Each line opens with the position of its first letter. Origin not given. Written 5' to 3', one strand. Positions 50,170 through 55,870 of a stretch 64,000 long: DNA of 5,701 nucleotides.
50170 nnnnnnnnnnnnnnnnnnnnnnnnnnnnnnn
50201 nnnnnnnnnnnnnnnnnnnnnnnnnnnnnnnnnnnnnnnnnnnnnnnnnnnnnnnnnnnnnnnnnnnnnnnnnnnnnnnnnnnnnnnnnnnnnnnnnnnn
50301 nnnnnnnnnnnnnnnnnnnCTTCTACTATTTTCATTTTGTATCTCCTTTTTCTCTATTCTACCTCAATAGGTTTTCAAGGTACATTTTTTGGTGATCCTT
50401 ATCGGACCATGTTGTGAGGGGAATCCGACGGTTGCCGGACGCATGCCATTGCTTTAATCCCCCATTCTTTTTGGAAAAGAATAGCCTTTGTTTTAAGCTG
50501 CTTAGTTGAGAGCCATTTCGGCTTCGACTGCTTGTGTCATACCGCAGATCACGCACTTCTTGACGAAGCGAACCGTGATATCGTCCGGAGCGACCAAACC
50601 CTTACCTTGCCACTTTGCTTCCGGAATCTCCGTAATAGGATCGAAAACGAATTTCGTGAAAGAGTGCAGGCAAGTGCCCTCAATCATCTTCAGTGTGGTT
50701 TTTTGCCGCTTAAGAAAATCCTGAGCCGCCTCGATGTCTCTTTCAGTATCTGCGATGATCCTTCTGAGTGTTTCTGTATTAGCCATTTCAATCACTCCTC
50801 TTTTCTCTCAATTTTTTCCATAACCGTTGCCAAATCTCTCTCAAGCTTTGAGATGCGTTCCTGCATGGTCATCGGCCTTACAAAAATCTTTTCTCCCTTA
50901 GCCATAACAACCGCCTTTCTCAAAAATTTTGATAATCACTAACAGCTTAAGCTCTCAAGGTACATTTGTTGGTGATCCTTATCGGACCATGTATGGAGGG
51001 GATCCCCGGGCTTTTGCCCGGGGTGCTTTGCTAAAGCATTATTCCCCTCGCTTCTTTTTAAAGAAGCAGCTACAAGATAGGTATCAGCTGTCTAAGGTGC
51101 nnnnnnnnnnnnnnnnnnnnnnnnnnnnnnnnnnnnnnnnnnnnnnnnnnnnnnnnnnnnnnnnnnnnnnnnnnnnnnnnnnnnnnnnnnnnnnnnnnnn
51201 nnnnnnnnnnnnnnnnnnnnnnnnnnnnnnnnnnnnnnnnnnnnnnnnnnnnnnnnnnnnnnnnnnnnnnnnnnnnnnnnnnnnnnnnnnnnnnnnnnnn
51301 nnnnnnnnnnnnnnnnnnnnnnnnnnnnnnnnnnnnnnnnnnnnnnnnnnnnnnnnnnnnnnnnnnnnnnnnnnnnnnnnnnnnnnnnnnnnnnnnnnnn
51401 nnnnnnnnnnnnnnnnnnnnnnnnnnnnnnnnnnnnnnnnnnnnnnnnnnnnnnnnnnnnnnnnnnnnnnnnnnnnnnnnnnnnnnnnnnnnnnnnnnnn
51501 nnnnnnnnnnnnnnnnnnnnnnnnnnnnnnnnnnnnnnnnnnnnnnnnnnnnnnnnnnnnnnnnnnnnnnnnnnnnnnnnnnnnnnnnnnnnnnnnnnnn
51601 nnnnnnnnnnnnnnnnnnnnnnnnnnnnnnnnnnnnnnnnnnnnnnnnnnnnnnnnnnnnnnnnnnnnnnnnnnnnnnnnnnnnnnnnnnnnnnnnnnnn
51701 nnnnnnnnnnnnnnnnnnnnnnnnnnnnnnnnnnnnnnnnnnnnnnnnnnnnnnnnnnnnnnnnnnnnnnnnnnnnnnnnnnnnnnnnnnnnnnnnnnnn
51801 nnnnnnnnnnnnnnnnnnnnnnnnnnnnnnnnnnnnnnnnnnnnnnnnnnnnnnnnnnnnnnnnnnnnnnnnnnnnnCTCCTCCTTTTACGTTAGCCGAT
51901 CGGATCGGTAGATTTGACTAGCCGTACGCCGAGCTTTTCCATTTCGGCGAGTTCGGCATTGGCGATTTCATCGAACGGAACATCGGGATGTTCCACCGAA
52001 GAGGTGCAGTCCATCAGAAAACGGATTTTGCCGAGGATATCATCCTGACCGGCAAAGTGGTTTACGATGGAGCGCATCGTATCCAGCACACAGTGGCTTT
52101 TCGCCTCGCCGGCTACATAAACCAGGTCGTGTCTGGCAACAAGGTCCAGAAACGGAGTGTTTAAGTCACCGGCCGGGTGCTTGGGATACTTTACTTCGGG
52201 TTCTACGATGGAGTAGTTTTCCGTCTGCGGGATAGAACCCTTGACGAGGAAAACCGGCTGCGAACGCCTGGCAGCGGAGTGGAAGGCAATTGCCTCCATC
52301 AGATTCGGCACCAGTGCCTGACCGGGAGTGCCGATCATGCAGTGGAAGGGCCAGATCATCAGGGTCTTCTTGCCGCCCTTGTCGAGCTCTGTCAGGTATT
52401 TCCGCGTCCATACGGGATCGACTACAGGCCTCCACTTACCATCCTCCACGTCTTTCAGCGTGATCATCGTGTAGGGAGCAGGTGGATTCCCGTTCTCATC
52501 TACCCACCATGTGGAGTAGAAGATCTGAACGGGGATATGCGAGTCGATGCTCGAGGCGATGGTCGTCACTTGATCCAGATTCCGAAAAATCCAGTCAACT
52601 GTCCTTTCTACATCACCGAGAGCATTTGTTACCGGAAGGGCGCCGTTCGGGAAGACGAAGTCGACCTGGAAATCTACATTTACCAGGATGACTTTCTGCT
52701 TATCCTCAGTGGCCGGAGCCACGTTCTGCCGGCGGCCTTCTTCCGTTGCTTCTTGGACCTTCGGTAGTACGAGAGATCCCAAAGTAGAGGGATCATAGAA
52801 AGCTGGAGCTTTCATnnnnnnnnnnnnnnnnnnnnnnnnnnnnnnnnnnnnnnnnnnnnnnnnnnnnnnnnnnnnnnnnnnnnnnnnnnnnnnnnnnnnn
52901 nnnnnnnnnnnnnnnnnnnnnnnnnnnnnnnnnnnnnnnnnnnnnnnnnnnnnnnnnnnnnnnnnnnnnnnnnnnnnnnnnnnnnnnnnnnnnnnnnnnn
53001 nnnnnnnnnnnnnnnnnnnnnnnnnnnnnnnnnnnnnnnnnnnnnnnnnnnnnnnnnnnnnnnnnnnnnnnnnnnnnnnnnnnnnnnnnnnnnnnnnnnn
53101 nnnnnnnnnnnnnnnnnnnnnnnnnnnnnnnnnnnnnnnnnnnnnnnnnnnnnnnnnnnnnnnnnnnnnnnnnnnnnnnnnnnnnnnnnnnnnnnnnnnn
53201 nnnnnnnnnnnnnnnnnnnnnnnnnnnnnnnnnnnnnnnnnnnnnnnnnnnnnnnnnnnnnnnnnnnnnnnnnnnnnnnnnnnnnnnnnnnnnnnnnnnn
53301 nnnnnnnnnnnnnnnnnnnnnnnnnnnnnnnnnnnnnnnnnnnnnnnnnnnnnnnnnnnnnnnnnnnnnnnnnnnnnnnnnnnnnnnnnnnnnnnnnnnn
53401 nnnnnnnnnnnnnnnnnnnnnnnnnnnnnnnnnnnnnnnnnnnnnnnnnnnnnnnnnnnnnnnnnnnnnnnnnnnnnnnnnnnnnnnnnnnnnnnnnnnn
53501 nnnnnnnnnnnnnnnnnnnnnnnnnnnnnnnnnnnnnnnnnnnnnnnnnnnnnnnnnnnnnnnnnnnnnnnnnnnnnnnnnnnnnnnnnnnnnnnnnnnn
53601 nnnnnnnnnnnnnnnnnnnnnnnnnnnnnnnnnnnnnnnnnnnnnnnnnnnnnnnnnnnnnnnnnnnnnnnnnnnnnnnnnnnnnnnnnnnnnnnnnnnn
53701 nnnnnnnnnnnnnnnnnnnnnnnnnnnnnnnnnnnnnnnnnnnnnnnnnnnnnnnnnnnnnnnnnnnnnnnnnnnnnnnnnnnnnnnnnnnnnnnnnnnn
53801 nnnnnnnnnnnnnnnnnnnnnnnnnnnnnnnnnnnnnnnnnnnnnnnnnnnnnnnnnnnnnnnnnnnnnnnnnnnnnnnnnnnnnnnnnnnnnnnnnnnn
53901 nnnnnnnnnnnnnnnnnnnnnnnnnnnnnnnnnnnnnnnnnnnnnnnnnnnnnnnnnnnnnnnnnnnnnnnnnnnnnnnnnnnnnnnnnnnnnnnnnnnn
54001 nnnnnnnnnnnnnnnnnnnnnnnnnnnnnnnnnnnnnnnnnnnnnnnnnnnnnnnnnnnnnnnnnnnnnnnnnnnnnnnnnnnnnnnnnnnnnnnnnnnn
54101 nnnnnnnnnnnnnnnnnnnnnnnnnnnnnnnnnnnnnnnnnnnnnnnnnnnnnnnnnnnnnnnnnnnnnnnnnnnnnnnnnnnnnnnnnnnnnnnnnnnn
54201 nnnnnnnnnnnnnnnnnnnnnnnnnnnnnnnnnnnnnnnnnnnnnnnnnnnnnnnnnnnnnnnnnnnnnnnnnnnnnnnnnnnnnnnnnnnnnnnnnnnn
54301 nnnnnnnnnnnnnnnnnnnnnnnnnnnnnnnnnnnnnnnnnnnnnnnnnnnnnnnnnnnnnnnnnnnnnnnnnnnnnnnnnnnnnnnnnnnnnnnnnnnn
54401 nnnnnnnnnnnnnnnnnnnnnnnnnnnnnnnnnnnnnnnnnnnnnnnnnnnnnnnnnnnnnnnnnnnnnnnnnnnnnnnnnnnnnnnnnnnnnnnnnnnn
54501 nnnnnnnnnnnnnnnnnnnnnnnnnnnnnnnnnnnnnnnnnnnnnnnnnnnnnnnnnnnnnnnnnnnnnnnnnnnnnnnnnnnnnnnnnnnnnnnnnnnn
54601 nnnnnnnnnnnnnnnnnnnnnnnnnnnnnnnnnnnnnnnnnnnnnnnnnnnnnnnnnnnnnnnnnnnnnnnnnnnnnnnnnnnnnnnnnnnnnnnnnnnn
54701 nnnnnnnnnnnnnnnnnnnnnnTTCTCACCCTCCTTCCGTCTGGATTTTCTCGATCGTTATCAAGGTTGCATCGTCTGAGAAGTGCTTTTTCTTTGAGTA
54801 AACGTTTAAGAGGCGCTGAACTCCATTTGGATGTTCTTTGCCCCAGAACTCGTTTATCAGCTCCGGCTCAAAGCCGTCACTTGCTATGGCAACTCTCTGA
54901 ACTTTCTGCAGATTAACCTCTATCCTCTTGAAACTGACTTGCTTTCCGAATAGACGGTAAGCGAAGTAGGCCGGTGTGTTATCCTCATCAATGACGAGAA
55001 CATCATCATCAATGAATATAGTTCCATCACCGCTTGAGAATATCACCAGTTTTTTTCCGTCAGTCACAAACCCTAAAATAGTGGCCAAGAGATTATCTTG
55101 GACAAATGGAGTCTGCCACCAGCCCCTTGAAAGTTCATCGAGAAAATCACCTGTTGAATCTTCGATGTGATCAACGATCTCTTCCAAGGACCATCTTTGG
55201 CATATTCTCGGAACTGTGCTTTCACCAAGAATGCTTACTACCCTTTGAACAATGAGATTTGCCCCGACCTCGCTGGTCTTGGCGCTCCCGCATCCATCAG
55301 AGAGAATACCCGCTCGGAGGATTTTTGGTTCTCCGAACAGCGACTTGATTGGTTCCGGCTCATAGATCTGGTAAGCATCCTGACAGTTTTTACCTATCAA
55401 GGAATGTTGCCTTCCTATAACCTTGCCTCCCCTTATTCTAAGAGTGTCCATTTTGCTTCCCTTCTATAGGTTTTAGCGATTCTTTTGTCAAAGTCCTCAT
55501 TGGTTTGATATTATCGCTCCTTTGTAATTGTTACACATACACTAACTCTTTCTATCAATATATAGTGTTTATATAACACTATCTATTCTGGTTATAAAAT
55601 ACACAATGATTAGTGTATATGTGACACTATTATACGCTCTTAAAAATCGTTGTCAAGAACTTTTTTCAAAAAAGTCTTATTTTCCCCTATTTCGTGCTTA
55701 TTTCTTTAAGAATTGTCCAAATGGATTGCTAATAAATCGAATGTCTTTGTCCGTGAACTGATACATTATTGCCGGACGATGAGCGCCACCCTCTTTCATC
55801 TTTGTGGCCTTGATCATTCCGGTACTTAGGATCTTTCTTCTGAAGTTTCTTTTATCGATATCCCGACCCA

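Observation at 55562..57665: Recurrent palindrome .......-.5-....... at three promoter positions next to an NrtR-like regulator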

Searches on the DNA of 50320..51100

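Call 95: search_rna_families(source=window, start=50320, end=51100, threshold=evalue, max_evalue=10, show_alignments=3)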
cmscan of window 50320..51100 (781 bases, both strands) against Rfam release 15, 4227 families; matches with E-value up to 10: 4.
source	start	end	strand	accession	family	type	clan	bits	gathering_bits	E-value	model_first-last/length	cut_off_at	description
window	50975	51029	+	RF02784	SorX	Gene; sRNA;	-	17.4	46.6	0.21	1-73/73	no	Singlet oxygen resistance RNA X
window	50333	50365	-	RF03084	DUF2815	Gene; sRNA;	-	15.8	41.2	6.6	1-62/62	no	DUF2815 RNA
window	51005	51059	+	RF02869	ncS025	Gene; sRNA;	-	14.9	46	6.6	1-85/85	no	Burkholderia sRNA 25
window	50924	51004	+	RF01844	SmY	Gene; snRNA; splicing;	-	13.5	39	3.4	1-80/80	no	SmY spliceosomal RNA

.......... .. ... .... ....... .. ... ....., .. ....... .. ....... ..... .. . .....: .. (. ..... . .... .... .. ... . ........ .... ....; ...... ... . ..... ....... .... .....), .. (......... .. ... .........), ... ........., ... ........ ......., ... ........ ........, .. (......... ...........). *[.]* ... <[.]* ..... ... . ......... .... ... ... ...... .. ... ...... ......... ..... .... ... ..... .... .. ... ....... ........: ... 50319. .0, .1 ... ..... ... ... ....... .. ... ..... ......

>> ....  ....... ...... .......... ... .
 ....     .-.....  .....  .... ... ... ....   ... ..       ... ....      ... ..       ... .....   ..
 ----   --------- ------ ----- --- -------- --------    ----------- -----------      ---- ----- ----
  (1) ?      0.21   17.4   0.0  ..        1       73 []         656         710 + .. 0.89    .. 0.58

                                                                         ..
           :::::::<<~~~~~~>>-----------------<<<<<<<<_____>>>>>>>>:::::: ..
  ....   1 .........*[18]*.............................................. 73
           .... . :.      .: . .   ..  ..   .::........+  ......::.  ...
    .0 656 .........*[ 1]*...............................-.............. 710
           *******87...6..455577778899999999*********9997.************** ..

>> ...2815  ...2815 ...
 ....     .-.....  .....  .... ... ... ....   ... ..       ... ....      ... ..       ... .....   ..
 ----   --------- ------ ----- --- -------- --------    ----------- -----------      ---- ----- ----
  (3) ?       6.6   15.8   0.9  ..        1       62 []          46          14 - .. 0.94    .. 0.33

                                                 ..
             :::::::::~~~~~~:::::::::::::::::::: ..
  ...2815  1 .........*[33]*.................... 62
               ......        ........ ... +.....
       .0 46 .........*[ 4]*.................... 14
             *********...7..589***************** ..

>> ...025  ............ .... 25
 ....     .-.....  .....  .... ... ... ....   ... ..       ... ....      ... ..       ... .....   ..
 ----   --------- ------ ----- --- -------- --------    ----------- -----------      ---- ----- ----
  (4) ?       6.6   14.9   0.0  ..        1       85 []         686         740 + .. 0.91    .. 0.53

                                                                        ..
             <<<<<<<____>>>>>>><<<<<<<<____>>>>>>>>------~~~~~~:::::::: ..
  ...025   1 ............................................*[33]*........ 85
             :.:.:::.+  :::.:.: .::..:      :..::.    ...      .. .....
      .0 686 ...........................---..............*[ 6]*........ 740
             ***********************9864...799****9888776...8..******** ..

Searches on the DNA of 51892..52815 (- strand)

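Call 110: search_with_rna_model(model_id=R1, sources=[L204, L205, L206, L207, L208, L209, L210, L211, L212, L213, L214, L215, L216, L217, L218, L219, L220, L221, L222], max_evalue=1)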
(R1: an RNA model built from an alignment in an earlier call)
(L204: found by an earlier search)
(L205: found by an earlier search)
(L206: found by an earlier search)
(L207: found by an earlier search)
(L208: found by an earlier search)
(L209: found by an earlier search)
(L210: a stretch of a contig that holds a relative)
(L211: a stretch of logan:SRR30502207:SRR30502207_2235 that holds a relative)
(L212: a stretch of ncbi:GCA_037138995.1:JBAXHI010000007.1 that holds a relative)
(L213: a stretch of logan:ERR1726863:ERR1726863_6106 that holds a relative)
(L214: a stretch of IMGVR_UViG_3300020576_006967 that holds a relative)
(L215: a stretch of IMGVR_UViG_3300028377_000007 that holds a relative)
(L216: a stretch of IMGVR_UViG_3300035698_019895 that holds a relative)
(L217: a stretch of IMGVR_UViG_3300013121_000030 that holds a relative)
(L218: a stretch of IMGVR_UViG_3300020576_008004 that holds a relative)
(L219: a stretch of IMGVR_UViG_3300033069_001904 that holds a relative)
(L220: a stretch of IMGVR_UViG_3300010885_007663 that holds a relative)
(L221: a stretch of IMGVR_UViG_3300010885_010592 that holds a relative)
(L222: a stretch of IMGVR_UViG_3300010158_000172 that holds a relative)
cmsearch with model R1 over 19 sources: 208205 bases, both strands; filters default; matches with E-value up to 1: 2.
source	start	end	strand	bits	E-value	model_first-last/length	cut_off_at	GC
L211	9727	9830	+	47.4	8.7e-10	1-134/134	no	0.52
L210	416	445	+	11.7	0.77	1-134/134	no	0.27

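Call 114: search_with_rna_model(model_id=R1, sources=[L223, L226], max_evalue=5)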
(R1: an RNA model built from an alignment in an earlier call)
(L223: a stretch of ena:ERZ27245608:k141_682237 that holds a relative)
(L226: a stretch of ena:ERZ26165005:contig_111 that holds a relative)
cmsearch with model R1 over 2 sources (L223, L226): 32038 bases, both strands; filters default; matches with E-value up to 5: 1.
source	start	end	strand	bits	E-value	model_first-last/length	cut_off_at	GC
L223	8977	9099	+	14.8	0.02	1-134/134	no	0.49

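Call 115: search_with_rna_model(model_id=R1, source=L223, start=5500, end=10300, max_evalue=10, filters=off, show_alignments=3)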
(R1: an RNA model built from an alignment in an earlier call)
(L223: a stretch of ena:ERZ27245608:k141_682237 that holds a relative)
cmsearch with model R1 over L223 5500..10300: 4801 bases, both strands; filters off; matches with E-value up to 10: 18.
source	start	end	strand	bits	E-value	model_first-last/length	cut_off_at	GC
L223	8977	9099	+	14.8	0.003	1-134/134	no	0.49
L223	5648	5668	-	5.1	0.81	1-134/134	no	0.33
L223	5689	5717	+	4.2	1.4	1-134/134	no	0.31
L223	8321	8366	+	4.1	1.5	33-78/134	no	0.54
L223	8901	9004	-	4.1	1.5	1-134/134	no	0.59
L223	7866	7971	+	4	1.6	1-134/134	no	0.51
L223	5712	5829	-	3.4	2.2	1-134/134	no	0.4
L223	8757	8780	-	3.3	2.3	1-134/134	no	0.5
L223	8084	8108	-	2.3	4.2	88-112/134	no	0.48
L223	7535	7612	-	2.1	4.6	1-134/134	no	0.5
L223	8602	8616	-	1.9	5.1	96-110/134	no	0.4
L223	8781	8807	-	1.6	6.2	1-134/134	no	0.48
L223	9133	9225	+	1.5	6.6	1-134/134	no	0.4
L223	10110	10126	-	1.5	6.7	1-134/134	no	0.41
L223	5732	5765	+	1.2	7.6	1-134/134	no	0.41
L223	8441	8461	+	1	8.6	1-134/134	no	0.38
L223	8070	8082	+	1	9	36-48/134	no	0.77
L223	7519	7543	+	0.9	9.2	1-134/134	no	0.48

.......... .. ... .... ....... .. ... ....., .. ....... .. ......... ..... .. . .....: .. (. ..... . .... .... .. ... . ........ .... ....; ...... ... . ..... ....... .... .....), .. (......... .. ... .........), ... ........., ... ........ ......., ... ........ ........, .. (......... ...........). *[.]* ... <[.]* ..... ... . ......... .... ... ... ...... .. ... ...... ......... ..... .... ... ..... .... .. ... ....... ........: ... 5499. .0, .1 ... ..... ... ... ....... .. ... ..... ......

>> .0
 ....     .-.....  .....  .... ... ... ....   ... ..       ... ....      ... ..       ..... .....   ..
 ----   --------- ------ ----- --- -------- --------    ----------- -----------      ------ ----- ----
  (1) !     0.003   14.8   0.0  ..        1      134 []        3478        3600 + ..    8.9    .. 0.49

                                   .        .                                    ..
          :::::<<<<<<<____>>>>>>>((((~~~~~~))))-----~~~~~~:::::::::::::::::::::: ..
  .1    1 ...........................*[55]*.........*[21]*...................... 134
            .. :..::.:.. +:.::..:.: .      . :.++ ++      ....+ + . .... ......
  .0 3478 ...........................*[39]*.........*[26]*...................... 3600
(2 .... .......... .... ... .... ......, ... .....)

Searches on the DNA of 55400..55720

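Call 25: search_rna_families(source=window, start=55400, end=55720, threshold=evalue, max_evalue=10)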
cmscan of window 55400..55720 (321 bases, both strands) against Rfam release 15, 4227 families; matches with E-value up to 10: 4.
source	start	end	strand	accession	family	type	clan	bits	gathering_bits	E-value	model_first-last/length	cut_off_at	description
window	55448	55544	-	RF01871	MALAT1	Gene; lncRNA;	-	21.8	70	1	1-95/95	no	Metastasis associated lung adenocarcinoma transcript 1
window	55528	55629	+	RF04273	MIR827_2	Gene; miRNA;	CL00143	17.2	67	2.8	1-89/89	no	MIR827_2 microRNA precursor family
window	55640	55686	-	RF03055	RAGATH-30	Gene; sRNA;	-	14.8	59.5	2.4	1-59/59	no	RAGATH-30 RNA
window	55552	55612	+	RF01807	GIR1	Gene; ribozyme;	-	10.3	100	4.3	1-201/201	no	GIR1 branching ribozyme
